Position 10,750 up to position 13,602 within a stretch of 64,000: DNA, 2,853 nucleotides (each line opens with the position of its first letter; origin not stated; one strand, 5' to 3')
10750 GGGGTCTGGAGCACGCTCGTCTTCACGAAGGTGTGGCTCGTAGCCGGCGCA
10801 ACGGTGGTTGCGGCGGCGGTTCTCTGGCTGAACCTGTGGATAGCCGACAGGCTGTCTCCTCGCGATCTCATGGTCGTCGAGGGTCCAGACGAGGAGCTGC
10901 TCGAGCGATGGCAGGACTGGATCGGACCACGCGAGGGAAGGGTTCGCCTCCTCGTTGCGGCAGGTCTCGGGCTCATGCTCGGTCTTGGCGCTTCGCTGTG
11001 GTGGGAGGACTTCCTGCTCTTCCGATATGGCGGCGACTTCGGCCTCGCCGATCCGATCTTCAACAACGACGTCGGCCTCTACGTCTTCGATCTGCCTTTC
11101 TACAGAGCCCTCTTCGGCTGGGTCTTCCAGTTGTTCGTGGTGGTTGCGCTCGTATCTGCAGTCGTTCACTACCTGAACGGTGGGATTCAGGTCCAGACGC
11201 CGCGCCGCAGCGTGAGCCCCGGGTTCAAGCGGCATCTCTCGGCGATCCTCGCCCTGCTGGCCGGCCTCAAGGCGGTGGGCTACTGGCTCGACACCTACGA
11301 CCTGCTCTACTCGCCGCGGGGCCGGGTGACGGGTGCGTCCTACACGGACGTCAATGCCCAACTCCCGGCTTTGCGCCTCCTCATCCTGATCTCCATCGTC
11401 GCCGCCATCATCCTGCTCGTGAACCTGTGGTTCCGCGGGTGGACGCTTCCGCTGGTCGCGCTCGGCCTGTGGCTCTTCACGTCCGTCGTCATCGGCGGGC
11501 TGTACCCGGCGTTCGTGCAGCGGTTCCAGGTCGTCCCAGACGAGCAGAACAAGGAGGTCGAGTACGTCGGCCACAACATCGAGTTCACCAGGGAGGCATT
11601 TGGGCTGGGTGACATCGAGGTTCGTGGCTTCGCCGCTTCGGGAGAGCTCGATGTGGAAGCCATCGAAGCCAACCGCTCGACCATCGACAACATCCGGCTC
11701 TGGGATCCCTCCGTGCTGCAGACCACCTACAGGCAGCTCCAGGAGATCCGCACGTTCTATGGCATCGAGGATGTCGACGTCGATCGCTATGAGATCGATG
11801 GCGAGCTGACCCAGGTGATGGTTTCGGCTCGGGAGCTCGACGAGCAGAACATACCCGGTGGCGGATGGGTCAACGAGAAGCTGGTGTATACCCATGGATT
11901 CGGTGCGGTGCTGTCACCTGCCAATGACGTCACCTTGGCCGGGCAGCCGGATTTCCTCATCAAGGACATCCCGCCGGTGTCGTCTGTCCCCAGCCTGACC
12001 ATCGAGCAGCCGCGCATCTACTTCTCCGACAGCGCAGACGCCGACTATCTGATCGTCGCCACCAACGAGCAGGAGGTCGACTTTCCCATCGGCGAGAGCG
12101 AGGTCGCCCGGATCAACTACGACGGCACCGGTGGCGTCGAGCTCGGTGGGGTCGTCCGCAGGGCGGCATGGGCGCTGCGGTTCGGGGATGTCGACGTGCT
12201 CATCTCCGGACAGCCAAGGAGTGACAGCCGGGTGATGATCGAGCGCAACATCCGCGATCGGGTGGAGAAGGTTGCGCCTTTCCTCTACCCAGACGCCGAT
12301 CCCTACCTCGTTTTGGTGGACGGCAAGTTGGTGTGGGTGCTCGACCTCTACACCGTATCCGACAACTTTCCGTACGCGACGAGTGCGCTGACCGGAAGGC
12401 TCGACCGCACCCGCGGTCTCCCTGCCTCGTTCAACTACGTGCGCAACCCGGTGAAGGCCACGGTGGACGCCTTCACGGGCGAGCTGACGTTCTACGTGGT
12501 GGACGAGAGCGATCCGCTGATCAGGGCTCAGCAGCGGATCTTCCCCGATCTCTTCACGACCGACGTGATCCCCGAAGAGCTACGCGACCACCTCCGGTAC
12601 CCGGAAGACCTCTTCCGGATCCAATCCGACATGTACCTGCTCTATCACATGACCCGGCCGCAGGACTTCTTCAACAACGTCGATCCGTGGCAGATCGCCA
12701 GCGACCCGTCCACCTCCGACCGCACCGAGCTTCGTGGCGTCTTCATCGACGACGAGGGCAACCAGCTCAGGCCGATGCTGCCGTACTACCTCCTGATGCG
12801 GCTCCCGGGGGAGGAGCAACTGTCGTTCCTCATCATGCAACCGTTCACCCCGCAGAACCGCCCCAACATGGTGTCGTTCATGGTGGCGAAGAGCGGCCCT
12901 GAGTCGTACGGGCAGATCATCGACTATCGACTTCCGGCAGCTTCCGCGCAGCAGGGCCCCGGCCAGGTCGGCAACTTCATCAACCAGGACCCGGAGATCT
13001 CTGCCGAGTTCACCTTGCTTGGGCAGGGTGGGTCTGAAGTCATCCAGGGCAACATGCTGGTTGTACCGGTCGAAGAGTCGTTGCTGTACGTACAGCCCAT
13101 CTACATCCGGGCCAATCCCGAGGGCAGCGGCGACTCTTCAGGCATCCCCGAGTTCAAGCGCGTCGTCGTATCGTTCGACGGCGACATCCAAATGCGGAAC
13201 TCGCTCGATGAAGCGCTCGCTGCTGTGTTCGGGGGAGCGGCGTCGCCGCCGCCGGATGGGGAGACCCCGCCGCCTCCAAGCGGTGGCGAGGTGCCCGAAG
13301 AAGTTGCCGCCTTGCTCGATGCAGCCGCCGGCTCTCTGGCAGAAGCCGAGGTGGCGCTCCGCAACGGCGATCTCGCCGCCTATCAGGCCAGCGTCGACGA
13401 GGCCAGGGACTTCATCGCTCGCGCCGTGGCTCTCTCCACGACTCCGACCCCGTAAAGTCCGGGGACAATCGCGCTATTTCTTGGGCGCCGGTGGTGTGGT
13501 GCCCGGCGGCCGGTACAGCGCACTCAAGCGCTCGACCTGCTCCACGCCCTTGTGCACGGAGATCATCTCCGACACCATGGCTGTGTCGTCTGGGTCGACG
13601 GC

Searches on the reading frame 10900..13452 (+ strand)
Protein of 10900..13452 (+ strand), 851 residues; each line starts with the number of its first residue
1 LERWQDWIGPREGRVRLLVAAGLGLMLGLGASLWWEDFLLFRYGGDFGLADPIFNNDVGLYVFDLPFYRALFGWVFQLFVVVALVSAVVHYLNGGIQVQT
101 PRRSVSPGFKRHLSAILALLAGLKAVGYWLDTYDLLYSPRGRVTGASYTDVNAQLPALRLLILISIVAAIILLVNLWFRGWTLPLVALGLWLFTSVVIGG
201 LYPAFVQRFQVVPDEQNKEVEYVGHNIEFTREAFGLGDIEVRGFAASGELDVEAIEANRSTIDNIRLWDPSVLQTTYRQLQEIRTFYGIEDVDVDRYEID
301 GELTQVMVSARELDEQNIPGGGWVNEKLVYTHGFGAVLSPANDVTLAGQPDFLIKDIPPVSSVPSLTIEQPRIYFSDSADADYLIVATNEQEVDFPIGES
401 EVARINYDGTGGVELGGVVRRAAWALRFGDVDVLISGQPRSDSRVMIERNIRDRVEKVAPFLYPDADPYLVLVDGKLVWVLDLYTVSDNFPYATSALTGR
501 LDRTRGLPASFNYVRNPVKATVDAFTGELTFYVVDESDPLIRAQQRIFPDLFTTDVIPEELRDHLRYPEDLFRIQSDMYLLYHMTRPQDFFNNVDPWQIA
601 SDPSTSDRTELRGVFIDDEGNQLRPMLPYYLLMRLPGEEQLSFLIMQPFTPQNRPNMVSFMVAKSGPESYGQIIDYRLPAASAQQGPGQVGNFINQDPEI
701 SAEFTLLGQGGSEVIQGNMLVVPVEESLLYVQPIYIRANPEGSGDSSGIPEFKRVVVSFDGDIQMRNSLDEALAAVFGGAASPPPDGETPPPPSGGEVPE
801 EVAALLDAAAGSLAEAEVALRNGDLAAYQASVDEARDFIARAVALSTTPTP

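Call 68: find_homologous_proteins(query=window:10900-13452:+, max_evalue=1e-20)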
Query window:10900-13452:+ (851 aa): 7112 proteins with E <= 1e-20 among 8000 candidates; the best 120 are listed.
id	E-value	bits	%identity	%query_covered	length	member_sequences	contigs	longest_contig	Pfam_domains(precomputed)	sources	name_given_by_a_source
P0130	0.0e+0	1716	100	89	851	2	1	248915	PF03699.19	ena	-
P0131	0.0e+0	1623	83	100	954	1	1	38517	PF03699.19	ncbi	-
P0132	0.0e+0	1581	80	100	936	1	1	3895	PF03699.19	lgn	-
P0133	0.0e+0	1568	80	100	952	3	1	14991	PF03699.19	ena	-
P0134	0.0e+0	1553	80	100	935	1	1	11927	PF03699.19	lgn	-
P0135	0.0e+0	1547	80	99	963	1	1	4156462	PF03699.19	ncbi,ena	-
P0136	0.0e+0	1539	79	99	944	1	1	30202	PF03699.19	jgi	jgi:uncharacterized membrane protein (UPF0182 family)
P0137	0.0e+0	1539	79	99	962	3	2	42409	PF03699.19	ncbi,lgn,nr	ncbi:MAG TPA: UPF0182 family protein [Acidimicrobiia bacterium]|nr:UPF0182 family protein [Acidimicr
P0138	0.0e+0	1533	80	99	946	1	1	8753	PF03699.19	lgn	-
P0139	0.0e+0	1487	76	99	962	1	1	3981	PF03699.19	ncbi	-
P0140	0.0e+0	1454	75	99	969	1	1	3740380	PF03699.19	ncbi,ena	-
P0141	0.0e+0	1445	74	100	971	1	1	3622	PF03699.19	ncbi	-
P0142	0.0e+0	1429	74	100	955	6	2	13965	PF03699.19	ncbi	ncbi:MAG: UPF0182 family membrane protein [Acidimicrobiia bacterium]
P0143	0.0e+0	1417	73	100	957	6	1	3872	PF03699.19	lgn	-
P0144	0.0e+0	1415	73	100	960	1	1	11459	PF03699.19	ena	-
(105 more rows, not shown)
